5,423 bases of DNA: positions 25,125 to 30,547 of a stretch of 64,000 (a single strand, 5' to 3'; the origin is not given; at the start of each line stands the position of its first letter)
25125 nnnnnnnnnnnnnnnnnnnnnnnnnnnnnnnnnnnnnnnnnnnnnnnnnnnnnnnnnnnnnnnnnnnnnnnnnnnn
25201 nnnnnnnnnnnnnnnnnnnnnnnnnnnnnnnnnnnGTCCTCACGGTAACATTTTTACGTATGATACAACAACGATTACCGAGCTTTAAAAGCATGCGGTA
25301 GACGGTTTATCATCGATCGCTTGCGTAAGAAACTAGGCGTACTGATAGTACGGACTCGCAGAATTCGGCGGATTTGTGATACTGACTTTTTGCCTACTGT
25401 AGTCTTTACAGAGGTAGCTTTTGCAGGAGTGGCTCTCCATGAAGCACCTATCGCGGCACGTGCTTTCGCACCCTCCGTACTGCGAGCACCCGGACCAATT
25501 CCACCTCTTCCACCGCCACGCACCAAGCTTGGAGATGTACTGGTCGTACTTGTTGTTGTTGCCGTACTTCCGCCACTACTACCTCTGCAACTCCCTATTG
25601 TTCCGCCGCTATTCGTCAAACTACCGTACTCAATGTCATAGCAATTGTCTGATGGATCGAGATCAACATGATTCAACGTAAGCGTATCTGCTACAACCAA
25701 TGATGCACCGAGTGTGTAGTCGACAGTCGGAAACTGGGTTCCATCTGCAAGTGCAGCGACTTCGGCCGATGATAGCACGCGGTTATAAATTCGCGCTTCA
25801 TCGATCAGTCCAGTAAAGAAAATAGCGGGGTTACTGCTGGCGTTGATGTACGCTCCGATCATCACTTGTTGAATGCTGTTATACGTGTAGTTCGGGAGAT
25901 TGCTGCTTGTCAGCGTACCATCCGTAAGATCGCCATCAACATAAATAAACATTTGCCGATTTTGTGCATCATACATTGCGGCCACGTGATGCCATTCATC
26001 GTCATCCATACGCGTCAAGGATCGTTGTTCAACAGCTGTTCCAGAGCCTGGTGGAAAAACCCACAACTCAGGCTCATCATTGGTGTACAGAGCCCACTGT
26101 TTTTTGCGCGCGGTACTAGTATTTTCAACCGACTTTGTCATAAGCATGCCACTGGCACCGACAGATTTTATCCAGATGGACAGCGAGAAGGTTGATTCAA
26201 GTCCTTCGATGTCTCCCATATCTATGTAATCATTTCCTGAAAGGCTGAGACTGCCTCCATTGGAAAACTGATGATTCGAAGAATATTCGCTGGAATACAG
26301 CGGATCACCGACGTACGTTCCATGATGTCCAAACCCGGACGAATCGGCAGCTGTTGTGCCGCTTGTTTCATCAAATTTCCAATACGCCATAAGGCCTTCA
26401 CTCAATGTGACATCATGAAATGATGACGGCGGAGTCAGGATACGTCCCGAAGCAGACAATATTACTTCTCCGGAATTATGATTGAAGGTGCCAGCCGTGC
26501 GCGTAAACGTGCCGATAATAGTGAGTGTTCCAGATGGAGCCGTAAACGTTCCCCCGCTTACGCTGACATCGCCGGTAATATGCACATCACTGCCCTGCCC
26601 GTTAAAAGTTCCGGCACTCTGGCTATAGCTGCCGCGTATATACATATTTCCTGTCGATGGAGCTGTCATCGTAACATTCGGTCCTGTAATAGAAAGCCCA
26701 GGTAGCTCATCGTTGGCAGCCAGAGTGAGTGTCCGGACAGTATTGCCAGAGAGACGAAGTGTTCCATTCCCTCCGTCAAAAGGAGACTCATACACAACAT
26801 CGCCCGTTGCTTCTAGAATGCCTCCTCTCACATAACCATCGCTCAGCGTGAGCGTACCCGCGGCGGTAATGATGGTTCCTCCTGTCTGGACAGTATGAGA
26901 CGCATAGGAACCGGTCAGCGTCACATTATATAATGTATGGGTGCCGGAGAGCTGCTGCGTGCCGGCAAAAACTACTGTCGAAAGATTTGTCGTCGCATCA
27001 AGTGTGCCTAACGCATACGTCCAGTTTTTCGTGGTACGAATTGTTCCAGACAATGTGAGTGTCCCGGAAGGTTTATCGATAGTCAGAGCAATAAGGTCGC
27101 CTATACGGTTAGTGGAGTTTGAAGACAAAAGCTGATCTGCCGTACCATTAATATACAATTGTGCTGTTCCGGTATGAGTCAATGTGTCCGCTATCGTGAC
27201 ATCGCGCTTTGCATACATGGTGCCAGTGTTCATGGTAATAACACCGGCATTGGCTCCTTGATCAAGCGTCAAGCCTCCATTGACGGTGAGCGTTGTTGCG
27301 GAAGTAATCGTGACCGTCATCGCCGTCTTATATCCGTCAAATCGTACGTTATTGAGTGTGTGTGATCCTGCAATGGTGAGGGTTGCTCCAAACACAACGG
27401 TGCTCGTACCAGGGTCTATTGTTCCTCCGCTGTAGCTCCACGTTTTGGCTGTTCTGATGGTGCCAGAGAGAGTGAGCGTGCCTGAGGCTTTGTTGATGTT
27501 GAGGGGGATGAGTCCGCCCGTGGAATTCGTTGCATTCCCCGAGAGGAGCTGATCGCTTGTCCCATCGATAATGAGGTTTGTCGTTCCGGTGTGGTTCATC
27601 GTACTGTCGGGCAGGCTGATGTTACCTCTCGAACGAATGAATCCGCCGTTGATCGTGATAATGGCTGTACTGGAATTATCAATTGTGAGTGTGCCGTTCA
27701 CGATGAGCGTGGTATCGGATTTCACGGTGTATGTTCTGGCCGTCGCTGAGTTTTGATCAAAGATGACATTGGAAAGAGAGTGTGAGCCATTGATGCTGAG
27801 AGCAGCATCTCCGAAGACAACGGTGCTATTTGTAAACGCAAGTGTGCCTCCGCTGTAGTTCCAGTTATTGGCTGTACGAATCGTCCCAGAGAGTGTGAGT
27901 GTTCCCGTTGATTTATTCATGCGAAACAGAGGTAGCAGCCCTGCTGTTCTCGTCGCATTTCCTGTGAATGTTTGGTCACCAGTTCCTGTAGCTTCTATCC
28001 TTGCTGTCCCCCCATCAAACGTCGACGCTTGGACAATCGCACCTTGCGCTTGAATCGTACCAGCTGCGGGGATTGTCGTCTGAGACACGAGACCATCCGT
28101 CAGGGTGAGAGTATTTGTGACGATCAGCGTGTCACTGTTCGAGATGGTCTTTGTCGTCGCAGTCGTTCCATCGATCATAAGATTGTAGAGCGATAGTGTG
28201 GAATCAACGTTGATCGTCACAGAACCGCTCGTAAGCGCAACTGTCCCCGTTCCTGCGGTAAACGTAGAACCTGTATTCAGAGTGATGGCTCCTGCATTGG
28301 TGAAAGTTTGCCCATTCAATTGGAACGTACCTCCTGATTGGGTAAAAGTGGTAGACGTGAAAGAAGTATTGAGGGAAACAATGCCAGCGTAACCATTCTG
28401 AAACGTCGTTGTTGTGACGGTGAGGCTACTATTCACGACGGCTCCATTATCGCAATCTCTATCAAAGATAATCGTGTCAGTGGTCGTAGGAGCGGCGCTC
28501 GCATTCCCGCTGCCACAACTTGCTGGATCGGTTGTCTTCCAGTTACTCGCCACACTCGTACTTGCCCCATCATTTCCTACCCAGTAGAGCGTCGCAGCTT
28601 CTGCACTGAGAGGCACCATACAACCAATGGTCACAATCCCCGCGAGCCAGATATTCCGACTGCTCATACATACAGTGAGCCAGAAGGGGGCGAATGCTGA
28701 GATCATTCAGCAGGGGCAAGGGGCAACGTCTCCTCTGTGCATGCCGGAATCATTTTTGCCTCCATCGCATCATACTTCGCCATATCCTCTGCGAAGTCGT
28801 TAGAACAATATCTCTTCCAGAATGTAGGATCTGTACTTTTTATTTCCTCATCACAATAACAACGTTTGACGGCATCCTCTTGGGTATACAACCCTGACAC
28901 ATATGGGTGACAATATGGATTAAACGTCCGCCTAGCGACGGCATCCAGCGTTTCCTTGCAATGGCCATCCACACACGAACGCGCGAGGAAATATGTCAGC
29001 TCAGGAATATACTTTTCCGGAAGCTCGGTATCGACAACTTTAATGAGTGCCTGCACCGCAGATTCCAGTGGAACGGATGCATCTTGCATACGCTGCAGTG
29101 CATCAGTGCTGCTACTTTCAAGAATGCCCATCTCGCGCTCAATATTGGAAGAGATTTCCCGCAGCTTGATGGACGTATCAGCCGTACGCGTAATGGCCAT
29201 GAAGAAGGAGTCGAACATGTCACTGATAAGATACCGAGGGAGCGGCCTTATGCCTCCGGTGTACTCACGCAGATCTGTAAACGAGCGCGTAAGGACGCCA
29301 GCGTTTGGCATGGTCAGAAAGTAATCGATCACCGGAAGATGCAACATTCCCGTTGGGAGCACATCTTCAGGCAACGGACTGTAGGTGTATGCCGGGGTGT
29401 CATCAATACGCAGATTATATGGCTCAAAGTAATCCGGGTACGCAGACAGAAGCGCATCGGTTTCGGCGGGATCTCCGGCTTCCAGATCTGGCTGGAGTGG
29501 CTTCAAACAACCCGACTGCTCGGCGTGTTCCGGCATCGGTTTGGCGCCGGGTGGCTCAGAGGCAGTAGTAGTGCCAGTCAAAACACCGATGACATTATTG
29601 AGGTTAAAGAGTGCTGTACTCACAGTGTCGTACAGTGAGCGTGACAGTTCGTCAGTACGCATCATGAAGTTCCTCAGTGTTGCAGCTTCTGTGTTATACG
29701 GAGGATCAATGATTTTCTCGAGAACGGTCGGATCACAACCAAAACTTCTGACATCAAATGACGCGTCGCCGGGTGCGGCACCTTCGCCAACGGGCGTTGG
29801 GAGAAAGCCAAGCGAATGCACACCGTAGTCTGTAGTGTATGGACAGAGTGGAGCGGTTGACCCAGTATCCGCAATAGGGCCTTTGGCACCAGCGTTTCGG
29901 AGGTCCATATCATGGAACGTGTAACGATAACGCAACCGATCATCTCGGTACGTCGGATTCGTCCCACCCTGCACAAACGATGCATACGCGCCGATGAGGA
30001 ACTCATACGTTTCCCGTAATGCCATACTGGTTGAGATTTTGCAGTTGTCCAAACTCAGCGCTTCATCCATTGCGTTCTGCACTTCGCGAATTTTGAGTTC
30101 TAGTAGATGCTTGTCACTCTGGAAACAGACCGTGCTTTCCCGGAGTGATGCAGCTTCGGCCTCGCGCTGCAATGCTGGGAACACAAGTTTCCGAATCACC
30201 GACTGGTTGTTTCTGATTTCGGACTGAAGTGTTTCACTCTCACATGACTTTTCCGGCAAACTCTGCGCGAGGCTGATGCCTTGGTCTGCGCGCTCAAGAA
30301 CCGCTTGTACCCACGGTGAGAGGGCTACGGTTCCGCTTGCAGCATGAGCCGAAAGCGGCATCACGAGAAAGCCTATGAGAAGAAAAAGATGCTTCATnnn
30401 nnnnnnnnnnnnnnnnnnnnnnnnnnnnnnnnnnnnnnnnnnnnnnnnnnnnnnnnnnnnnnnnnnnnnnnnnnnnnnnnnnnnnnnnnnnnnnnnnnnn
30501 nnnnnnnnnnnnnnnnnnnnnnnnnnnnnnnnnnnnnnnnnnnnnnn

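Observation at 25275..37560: Six-gene, translationally coupled operon of large secreted cysteine-rich proteins with no recognisable family (12.3 kb)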

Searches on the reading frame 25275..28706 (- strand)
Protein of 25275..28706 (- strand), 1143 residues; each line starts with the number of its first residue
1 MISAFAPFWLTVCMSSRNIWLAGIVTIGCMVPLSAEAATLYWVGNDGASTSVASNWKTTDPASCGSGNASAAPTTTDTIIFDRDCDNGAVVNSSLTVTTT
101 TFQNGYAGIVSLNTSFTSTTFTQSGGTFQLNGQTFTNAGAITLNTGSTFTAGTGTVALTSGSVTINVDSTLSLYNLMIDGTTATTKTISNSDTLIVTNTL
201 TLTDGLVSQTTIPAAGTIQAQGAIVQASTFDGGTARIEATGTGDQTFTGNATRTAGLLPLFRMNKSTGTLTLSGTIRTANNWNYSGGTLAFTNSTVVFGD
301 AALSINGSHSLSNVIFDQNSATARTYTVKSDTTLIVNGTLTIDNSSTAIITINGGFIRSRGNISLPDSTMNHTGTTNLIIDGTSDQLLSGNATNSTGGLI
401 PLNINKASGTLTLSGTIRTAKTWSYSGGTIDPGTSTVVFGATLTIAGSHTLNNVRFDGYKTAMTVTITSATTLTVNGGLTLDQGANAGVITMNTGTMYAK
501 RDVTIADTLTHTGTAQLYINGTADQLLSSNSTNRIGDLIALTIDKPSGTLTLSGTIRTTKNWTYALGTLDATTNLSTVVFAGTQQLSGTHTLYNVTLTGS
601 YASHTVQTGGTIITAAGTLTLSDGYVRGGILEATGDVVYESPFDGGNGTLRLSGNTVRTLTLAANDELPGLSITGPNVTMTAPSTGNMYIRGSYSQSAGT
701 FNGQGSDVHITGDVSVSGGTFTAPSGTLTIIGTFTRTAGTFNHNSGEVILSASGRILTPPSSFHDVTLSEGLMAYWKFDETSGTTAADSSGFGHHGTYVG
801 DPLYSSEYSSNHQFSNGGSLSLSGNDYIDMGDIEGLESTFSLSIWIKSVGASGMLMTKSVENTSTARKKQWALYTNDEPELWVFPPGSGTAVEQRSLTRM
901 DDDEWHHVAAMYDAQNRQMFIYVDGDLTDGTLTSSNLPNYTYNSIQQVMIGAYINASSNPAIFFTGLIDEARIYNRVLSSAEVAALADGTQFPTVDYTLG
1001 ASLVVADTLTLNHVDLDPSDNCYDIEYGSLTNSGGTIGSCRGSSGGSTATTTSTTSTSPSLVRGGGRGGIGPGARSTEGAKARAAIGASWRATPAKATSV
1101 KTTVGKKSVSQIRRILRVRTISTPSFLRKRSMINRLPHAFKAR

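Call 4: search_protein_families(library=pfam, proteins=[window:25275-28706:-], max_evalue=1)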
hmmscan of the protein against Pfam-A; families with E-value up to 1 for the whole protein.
window:25275-28706:- (1143 aa): 5 families
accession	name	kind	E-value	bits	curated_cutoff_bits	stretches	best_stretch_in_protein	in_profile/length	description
PF13385.13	Laminin_G_3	-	1.7e-19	70.9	27.6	1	823-984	2-151/151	Concanavalin A-like lectin/glucanases superfamily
PF02210.31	Laminin_G_2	-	9.6e-06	26.5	22.9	1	884-973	34-123/126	Laminin G domain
PF21937.1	Yop-YscD_ppl_2nd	-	0.00052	20.1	27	0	539-570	20-51/67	YscD/CdsD-like Bon-like domain 2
PF06623.16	MHC_I_C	-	0.0026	17.9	20.4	1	691-708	5-22/28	MHC_I C-terminus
PF02973.23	Sialidase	-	0.0044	17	26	1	908-984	108-182/189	Sialidase, N-terminal domain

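Call 5: search_protein_families(library=ncbifam, proteins=[window:25275-28706:-], max_evalue=1)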
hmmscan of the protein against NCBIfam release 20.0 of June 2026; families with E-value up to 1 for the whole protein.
window:25275-28706:- (1143 aa): 3 families
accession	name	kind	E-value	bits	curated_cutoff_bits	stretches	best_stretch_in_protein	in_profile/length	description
NF052521.1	TafC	equivalog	2.6e-13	49.8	410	1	765-988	141-361/373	TafC family fimbrial protein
NF045809.1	seleno_TsoX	equivalog_domain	0.18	12.1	52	1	311-340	34-63/82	HSGNPxU motif (seleno)protein TsoX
NF033911.1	botu_NTNH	equivalog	0.2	9.2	800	1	834-944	864-970/1164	non-toxic nonhemagglutinin NTNH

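Call 47: search_protein_families(library=phrogs, proteins=[window:25275-28706:-], max_evalue=0.1)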
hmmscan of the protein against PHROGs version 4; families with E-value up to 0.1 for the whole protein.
window:25275-28706:- (1143 aa): 0 families

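Call 48: search_protein_families(library=padloc, proteins=[window:25275-28706:-], max_evalue=0.1)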
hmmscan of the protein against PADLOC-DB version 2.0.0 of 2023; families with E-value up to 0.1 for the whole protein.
window:25275-28706:- (1143 aa): 0 families

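Call 86: search_solved_structures(query=window:25275-28706:-, max_evalue=0.01)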
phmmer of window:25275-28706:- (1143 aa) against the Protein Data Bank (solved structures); distinct sequences matched with E-value up to 0.01: 3.
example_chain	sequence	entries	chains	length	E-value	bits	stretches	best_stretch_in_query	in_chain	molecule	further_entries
9arl_B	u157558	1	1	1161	0.0016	20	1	775-945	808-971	NtnH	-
9ea9_B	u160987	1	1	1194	0.003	19.1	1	776-945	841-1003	Non-toxic nonhemagglutinin type A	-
3v0a_B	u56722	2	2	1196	0.003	19.1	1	776-945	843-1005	NTNH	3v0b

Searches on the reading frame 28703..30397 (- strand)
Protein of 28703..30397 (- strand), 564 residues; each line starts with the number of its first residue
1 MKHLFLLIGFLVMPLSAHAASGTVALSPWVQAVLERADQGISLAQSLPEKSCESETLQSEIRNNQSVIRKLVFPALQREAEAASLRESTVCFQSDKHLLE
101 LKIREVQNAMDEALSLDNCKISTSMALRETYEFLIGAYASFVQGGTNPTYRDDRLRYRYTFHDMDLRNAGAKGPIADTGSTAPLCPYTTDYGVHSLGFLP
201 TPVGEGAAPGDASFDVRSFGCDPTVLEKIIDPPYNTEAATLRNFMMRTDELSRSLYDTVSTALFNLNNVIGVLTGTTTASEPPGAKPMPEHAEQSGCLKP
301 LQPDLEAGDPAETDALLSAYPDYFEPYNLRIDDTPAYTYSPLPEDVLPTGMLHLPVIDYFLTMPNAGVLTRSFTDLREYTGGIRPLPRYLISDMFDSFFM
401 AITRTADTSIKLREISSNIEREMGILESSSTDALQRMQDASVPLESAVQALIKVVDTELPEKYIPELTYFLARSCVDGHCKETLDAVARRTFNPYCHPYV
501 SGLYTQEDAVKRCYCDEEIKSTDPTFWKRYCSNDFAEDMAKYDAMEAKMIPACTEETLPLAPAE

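Call 4: search_protein_families(library=pfam, proteins=[window:28703-30397:-], max_evalue=1)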
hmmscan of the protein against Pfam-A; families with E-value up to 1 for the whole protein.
window:28703-30397:- (564 aa): 0 families

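Call 5: search_protein_families(library=ncbifam, proteins=[window:28703-30397:-], max_evalue=1)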
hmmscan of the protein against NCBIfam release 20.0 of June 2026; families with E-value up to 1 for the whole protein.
window:28703-30397:- (564 aa): 0 families

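Call 26: search_solved_structures(query=A4, max_evalue=1)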
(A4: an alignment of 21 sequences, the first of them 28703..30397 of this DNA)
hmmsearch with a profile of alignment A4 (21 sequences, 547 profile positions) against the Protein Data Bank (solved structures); distinct sequences matched with E-value up to 1: 3.
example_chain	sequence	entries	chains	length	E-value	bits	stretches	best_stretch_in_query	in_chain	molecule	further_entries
7wxz_A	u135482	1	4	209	0.2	13.4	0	211-261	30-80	Spike protein S2'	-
9ugr_A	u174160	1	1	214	0.27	13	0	213-259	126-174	Syn-F4-Link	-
5oi7_A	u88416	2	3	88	0.35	12.7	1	383-447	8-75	Centrosomal protein of 85 kDa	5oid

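Call 47: search_protein_families(library=phrogs, proteins=[window:28703-30397:-], max_evalue=0.1)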
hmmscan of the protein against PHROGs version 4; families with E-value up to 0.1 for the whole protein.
window:28703-30397:- (564 aa): 1 family
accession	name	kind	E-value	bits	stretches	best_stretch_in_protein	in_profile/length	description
phrog_21667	-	unknown function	0.076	13.9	0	385-453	147-214/218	-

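Call 48: search_protein_families(library=padloc, proteins=[window:28703-30397:-], max_evalue=0.1)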
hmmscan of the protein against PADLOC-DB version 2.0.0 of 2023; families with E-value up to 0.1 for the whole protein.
window:28703-30397:- (564 aa): 0 families

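Call 99: search_protein_families(library=pfam, alignment_id=A4, max_evalue=1)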
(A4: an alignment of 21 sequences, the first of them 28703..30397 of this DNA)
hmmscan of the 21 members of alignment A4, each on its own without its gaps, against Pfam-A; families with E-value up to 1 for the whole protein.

A. member 1, window:28703-30397:- (564 aa): 0 families

B. families by the number of members that match (of 21 scanned): 16 families
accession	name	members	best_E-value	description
PF03623.18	Focal_AT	1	0.011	Focal adhesion targeting region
PF18084.6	ARTD15_N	1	0.018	ARTD15 N-terminal domain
PF02600.21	DsbB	1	0.018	Disulfide bond formation protein DsbB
PF14678.12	FANCI_S4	1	0.023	FANCI solenoid 4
PF24564.1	DUF7605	1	0.029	Domain of unknown function (DUF7605)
PF04589.18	RFX1_trans_act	1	0.062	RFX1 transcription activation region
PF20492.3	ERM_helical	1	0.069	Ezrin/radixin/moesin, alpha-helical domain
PF24487.1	NDC80_loop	1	0.098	Kinetochore protein NDC80 loop region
PF21692.3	Talin_R4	1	0.12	Talin, R4 domain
PF21757.2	DUF6870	1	0.15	Family of unknown function (DUF6870)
PF24516.1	ARM_KNTC1_2nd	1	0.16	KNTC1 second ARM-repeats domain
PF03206.19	NifW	1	0.21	Nitrogen fixation protein NifW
PF00482.28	T2SSF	1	0.22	Type II secretion system (T2SS), protein F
PF06517.16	Orthopox_A43R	1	0.22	Orthopoxvirus A43R protein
PF02637.23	GatB_Yqey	1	0.23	GatB domain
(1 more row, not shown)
